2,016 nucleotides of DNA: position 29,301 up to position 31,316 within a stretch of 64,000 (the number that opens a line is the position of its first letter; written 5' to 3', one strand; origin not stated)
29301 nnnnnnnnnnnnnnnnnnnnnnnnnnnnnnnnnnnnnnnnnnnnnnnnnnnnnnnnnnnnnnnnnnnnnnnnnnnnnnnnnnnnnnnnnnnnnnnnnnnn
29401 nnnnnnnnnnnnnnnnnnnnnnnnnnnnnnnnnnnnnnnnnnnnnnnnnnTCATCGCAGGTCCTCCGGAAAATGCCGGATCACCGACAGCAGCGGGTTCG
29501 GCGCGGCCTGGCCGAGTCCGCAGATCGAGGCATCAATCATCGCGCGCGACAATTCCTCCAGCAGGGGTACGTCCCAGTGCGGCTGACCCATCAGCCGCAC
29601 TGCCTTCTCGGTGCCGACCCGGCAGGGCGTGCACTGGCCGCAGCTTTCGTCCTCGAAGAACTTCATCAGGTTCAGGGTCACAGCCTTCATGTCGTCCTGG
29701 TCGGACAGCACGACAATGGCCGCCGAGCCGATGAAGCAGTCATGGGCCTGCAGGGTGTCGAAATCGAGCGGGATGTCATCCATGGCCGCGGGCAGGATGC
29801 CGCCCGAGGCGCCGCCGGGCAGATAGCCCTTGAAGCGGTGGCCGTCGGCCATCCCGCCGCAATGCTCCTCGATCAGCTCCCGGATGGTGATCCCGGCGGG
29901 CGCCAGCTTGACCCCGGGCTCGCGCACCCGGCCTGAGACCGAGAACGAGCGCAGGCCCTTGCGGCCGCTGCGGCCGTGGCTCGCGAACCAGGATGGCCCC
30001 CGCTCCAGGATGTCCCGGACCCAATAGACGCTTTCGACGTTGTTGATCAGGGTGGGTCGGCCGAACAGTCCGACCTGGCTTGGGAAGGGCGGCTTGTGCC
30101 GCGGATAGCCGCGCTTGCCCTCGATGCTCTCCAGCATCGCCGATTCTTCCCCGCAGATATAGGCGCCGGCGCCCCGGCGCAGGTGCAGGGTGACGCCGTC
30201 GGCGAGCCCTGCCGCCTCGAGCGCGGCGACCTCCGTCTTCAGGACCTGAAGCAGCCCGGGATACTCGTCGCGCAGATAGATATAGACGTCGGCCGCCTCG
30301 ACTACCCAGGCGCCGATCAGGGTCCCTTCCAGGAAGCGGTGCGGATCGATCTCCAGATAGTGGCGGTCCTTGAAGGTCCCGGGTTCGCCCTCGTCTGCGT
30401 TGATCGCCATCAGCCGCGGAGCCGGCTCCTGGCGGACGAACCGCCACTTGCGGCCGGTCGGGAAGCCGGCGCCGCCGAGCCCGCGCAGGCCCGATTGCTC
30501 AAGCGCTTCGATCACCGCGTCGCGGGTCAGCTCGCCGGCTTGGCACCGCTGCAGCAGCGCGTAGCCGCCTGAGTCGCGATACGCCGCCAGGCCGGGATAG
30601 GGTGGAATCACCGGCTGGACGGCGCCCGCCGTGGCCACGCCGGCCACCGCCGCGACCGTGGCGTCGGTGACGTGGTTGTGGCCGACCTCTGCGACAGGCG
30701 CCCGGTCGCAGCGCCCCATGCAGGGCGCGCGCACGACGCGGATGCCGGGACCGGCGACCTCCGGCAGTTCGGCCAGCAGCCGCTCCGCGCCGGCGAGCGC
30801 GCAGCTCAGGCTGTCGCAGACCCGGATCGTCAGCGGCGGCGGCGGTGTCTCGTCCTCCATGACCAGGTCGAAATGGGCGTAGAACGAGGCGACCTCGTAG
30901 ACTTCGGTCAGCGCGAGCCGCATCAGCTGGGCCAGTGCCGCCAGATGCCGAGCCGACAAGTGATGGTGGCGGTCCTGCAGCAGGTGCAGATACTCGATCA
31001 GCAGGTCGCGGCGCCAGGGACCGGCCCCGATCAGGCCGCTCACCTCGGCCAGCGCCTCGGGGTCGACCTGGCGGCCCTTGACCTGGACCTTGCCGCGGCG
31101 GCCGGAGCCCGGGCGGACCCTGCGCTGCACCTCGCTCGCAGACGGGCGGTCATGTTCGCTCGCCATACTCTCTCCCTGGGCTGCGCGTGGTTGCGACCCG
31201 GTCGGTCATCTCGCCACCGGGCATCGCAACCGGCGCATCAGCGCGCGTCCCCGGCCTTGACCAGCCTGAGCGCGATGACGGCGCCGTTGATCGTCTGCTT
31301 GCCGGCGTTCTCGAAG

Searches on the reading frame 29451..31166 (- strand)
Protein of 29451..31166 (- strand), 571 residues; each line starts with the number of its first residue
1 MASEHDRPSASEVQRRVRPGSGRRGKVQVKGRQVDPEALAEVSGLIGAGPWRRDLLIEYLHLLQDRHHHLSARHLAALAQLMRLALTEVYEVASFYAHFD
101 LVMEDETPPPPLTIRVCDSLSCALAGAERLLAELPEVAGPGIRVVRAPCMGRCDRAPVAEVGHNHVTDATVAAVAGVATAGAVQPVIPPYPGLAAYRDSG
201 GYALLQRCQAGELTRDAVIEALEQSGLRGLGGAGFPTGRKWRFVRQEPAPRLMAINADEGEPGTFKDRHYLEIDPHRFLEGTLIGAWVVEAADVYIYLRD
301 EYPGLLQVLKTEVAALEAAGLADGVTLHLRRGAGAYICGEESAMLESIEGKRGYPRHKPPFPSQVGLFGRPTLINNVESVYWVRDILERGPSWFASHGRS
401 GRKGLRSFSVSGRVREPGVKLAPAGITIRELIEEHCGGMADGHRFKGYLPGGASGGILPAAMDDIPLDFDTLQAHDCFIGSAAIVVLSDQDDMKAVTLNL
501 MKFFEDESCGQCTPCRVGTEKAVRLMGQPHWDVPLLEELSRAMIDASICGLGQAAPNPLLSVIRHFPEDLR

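Call 51: search_protein_families(library=pfam, proteins=[window:29451-31166:-], max_evalue=0.0001)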
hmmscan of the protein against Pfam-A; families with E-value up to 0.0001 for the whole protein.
window:29451-31166:- (571 aa): 4 families
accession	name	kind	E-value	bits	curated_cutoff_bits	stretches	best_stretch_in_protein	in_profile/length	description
PF01512.22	Complex1_51K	-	3.5e-40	137.8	31.2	1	223-383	2-148/150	Nuo51 FMN-binding domain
PF10589.14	NADH_4Fe-4S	-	1e-22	80.2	23.5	1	496-570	2-82/85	NADH-ubiquinone oxidoreductase-F iron-sulfur binding region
PF01257.25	2Fe-2S_thioredx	-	3e-21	76.3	24.8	1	51-175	10-138/145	Thioredoxin-like [2Fe-2S] ferredoxin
PF10531.15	SLBB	-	5.1e-08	33.1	27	1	409-457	3-54/55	SLBB domain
